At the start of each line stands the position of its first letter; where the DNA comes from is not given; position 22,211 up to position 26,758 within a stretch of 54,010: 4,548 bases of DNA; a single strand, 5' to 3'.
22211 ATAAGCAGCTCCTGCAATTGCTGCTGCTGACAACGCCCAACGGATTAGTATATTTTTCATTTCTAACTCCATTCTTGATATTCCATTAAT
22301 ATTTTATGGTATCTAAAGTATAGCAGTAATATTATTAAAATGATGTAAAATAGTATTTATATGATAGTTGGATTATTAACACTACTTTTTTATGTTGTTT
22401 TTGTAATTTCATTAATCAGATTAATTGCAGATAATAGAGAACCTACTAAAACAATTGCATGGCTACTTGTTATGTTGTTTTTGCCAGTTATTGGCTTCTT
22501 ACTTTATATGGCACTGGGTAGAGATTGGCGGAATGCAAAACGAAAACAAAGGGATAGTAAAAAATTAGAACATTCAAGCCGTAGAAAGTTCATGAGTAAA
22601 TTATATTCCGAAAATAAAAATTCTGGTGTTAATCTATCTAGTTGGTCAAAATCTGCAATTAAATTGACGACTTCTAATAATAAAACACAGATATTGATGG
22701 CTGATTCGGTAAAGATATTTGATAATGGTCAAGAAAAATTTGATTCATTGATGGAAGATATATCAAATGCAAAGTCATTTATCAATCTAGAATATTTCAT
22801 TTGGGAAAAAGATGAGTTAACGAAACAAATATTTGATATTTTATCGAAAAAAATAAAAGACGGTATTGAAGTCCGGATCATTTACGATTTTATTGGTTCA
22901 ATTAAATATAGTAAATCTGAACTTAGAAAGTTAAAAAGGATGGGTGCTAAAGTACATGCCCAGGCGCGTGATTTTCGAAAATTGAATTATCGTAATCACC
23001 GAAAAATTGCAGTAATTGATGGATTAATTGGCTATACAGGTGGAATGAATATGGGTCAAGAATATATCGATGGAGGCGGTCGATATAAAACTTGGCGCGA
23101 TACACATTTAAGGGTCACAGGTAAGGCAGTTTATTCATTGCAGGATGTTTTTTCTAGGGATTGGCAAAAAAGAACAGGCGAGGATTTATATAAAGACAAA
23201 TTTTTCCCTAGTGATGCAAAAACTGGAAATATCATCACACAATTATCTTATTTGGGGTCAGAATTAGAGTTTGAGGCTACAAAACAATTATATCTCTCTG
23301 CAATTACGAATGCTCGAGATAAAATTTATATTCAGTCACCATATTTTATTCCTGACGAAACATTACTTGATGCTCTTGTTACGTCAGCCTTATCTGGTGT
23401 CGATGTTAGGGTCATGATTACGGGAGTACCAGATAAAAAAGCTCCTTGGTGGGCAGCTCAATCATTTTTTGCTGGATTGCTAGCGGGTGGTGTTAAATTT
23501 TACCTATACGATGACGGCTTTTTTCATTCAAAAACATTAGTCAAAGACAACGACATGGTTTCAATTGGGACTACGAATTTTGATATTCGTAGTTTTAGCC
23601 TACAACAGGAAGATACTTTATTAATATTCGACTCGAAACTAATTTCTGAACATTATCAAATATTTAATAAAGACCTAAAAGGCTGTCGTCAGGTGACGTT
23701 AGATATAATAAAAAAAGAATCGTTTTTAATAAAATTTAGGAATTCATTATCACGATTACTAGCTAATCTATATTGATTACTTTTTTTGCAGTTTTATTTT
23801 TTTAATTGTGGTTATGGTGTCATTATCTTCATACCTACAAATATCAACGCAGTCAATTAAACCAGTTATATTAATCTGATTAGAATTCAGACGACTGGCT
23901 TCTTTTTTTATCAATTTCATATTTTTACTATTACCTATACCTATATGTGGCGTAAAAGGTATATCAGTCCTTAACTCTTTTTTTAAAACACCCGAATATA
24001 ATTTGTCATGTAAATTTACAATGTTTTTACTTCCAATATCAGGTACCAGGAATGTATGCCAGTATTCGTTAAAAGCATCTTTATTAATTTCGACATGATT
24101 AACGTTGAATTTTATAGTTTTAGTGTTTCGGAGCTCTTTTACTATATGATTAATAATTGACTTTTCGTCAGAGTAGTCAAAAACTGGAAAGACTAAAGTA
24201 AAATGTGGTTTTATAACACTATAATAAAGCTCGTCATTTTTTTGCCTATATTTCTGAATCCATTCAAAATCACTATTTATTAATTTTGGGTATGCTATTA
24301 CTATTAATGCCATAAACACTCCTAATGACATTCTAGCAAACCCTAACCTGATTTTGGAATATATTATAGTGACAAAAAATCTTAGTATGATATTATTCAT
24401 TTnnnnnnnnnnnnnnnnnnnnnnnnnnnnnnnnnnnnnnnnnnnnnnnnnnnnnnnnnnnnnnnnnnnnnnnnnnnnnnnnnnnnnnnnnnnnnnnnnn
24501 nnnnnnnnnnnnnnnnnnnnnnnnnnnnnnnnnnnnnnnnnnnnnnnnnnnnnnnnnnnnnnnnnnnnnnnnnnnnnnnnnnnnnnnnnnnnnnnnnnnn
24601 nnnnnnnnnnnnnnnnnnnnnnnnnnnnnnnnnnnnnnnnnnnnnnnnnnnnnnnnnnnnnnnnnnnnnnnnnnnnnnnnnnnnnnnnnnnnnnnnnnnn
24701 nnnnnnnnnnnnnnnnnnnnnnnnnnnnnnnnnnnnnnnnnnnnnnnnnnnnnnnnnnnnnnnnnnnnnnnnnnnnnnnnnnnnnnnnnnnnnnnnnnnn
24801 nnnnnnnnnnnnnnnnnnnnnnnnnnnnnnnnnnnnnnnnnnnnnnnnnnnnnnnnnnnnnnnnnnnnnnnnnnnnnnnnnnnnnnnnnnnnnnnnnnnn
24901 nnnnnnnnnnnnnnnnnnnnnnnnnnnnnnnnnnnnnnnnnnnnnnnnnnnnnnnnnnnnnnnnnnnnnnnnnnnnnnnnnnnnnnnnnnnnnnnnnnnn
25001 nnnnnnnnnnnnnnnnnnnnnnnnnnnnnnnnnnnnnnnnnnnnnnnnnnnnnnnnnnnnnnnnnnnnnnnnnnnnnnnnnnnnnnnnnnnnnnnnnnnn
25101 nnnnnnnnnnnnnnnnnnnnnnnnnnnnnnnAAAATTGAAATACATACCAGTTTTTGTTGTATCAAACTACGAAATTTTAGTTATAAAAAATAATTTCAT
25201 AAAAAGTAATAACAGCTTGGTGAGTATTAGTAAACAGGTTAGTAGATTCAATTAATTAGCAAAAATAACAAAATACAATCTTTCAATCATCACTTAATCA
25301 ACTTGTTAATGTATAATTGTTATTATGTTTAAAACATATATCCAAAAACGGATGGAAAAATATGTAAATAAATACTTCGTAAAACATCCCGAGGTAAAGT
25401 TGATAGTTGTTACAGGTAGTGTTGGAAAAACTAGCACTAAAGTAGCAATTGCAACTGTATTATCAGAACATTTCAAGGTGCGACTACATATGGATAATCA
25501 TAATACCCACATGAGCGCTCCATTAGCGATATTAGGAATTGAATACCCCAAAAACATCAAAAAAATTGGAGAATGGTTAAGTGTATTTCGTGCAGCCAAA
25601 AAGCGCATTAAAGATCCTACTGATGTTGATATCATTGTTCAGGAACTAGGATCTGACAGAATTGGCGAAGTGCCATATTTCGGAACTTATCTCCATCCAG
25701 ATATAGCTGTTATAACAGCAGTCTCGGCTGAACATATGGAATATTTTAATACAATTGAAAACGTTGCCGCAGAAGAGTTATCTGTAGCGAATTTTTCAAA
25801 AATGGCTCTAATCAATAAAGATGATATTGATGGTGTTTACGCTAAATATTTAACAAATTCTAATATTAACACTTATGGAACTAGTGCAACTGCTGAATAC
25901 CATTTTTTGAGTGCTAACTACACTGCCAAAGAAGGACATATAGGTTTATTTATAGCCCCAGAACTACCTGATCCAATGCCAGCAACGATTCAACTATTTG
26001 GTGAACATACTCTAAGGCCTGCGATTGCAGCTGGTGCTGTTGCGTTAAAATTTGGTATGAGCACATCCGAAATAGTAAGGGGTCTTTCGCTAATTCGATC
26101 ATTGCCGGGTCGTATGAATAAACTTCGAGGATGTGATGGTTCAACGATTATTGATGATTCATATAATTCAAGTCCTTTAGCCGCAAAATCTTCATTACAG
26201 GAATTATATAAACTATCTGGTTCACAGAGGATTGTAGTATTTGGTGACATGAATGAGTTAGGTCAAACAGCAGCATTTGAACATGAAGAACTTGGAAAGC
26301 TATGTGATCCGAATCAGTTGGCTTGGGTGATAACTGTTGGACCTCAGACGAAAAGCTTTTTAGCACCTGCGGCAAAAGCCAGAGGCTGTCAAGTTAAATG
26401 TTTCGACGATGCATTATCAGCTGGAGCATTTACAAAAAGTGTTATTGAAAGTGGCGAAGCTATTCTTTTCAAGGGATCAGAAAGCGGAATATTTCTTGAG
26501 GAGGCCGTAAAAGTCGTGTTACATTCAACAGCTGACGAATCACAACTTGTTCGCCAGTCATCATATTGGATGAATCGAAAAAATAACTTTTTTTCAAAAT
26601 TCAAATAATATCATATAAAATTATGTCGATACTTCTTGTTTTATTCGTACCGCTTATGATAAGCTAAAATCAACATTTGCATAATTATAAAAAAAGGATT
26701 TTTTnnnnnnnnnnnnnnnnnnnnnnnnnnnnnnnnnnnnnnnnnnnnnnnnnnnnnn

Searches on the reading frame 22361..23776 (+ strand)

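Call 69: search_protein_families(library=pfam, proteins=[window:22361-23776:+], max_evalue=0.001)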
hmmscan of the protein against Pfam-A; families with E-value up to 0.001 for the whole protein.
window:22361-23776:+ (471 aa): 3 families
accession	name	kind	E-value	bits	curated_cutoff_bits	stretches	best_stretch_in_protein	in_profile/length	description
PF13091.12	PLDc_2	-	8.2e-39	132.9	27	2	312-438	2-131/132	PLD-like domain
PF13396.11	PLDc_N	-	8.3e-12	45.3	23.3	1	13-54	2-42/42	Phospholipase_D-nuclease N-terminal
PF00614.28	PLDc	-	5.9e-10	39.2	21.9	1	209-234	2-27/28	Phospholipase D Active site motif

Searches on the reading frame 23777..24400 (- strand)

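Call 70: search_protein_families(library=pfam, proteins=[window:23777-24400:-], max_evalue=0.001)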
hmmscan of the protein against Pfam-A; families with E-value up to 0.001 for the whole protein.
window:23777-24400:- (207 aa): 1 family
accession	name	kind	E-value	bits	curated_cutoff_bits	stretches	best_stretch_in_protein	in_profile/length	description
PF13563.12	2_5_RNA_ligase2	-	2e-14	54.3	27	1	46-193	7-151/152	2'-5' RNA ligase superfamily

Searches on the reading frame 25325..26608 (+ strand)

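Call 70: search_protein_families(library=pfam, proteins=[window:25325-26608:+], max_evalue=0.001)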
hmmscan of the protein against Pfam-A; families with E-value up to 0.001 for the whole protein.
window:25325-26608:+ (427 aa): 2 families
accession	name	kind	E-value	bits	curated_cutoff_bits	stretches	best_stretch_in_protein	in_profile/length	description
PF08245.18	Mur_ligase_M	-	2.1e-22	80.5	24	1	29-240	1-200/200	Mur ligase middle domain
PF02875.26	Mur_ligase_C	-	5.4e-16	60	28.4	1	262-385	1-126/127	Mur ligase, glutamate ligase domain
